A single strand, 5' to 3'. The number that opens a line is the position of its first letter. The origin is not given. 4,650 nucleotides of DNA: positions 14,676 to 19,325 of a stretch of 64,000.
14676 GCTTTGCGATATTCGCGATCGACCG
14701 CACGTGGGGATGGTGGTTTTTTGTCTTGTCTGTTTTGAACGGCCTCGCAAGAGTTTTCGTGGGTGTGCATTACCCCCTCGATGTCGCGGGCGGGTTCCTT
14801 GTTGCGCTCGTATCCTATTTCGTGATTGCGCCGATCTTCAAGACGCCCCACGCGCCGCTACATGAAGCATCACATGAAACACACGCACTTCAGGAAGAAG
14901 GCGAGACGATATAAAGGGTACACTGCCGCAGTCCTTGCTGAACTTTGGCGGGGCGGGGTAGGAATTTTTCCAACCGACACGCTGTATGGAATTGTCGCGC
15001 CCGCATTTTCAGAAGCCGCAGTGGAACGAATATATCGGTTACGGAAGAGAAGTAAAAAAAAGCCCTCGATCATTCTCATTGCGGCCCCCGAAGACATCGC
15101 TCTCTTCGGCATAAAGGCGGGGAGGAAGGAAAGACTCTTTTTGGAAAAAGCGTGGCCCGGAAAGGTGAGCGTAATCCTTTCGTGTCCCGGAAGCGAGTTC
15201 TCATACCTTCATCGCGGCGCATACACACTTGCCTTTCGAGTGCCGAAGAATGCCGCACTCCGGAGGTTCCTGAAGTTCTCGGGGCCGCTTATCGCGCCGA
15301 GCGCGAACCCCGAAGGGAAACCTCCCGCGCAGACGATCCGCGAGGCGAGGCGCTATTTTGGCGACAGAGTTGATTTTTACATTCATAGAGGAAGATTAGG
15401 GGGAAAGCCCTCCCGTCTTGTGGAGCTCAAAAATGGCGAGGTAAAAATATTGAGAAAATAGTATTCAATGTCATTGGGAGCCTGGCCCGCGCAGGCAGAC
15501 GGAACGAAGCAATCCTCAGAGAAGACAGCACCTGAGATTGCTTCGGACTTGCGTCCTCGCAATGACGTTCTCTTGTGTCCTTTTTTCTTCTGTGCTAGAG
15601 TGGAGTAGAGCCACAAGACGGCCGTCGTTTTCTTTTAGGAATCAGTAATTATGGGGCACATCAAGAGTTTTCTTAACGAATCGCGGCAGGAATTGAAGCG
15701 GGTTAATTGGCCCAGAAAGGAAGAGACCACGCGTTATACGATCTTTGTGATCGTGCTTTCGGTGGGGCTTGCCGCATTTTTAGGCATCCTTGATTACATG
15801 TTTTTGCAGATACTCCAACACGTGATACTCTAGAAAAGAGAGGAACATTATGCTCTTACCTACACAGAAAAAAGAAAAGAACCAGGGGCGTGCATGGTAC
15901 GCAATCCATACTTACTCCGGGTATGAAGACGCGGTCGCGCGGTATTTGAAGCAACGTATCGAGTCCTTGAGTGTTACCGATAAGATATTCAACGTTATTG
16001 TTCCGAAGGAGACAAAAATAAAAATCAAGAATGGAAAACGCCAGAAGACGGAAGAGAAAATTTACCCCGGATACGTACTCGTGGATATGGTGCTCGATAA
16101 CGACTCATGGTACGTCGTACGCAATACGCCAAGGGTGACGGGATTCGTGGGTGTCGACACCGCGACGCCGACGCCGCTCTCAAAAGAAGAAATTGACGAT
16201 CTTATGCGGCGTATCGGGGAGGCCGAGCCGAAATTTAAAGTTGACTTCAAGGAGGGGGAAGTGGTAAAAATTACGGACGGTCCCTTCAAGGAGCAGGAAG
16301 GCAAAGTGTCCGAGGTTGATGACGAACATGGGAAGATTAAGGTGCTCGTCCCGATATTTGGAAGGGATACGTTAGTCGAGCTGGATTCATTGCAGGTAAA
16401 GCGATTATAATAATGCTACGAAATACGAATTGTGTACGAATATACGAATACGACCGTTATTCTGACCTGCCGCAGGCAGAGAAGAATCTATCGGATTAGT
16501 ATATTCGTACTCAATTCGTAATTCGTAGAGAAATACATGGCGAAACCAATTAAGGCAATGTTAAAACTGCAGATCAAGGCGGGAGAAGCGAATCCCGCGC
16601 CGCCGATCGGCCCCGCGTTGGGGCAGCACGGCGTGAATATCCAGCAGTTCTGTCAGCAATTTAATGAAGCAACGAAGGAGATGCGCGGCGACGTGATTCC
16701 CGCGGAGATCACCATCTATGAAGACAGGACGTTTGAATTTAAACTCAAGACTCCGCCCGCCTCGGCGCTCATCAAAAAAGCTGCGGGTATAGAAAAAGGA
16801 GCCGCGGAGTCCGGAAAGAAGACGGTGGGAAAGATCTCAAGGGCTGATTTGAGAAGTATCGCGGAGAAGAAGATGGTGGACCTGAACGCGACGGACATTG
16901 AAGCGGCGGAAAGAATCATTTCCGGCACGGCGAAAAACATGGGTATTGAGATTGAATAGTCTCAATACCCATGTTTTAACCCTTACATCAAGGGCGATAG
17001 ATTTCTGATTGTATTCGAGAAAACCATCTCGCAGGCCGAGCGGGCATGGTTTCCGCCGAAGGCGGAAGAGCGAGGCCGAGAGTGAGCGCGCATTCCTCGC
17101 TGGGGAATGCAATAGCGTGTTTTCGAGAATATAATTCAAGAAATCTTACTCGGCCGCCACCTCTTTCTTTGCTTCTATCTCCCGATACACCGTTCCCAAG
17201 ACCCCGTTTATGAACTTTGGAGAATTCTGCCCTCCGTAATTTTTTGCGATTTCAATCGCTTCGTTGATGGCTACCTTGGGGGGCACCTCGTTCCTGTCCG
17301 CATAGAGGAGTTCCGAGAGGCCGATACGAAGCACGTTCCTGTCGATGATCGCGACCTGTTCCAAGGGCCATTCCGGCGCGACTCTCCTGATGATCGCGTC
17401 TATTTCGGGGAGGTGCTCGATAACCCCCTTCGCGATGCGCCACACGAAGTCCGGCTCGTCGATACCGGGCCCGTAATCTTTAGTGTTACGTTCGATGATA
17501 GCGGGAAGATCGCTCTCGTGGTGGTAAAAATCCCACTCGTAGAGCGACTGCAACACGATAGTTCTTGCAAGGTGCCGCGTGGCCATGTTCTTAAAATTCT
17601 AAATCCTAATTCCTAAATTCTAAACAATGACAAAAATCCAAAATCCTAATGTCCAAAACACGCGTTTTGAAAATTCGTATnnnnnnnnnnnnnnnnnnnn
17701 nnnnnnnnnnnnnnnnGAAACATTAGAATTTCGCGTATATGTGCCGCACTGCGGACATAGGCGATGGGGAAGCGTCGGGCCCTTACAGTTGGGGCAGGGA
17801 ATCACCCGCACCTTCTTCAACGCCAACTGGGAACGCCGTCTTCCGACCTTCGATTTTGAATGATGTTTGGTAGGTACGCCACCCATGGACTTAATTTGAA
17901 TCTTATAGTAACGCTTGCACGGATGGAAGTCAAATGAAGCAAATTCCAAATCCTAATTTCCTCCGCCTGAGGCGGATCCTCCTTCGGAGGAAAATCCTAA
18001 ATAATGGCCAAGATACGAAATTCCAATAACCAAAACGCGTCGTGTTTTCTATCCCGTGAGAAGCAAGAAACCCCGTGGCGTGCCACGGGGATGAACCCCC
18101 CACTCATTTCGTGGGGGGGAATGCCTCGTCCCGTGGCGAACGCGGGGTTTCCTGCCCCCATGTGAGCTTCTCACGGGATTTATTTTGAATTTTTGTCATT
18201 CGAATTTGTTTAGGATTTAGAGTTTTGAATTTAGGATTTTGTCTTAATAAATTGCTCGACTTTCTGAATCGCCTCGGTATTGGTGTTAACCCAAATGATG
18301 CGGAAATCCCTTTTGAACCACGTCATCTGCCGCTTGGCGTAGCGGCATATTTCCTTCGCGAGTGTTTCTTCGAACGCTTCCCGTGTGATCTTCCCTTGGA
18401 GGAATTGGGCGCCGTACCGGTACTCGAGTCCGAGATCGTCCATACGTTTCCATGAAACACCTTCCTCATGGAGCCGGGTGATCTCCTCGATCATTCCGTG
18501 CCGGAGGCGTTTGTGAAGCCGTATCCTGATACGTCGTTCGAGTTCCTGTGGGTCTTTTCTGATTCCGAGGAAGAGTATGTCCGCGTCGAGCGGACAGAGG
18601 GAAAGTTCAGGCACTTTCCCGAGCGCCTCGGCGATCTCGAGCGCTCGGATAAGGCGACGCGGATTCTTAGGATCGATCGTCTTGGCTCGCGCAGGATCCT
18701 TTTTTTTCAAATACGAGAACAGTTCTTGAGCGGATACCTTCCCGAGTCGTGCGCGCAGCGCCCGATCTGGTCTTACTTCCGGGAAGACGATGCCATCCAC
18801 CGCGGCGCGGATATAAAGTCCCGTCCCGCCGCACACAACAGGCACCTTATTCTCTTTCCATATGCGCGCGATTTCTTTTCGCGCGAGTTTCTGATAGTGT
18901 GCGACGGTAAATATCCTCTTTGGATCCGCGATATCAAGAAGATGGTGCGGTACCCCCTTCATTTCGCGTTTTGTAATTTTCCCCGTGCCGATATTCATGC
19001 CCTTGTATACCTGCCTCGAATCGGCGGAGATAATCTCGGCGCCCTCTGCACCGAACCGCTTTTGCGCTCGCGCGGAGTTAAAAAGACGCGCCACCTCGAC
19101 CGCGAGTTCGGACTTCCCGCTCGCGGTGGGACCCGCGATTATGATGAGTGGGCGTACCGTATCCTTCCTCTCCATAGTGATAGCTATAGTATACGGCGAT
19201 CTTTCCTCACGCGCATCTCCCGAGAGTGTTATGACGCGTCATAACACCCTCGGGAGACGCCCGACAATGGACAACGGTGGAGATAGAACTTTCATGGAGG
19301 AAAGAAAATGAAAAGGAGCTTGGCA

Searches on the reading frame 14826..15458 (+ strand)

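Call 46: search_protein_families(library=pfam, proteins=[window:14826-15458:+], max_evalue=0.0001)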
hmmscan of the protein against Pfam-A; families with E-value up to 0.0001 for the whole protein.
window:14826-15458:+ (211 aa): 1 family
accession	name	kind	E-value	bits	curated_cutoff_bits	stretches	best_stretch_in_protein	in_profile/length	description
PF01300.24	Sua5_yciO_yrdC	-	6.5e-38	130.4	25.1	1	41-211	4-177/178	Telomere recombination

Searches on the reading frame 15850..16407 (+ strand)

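Call 46: search_protein_families(library=pfam, proteins=[window:15850-16407:+], max_evalue=0.0001)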
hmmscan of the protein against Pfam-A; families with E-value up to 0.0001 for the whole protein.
window:15850-16407:+ (186 aa): 2 families
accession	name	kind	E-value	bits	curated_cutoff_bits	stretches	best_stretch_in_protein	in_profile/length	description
PF02357.24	NusG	-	3e-27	95.4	22.2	1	15-118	2-92/93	Transcription termination factor nusG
PF00467.35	KOW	-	2e-06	27.8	22.3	1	136-162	2-28/32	KOW motif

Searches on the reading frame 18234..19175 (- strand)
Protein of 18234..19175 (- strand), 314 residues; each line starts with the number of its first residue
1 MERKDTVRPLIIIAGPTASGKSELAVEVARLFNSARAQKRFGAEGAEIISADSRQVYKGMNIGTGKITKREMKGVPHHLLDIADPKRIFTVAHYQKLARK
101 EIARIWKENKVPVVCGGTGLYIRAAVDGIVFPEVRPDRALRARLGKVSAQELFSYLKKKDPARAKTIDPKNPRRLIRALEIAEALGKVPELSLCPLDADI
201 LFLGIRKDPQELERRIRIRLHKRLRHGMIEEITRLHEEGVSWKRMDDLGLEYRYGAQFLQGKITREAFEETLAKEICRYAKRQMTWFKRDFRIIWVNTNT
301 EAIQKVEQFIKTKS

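Call 47: search_protein_families(library=pfam, proteins=[window:18234-19175:-], max_evalue=0.0001)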
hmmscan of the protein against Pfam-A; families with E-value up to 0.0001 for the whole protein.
window:18234-19175:- (314 aa): 1 family
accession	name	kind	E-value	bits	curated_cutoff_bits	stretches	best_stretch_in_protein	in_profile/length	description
PF01715.23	IPPT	-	1.6e-66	224.9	23.6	1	55-290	1-243/243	IPP transferase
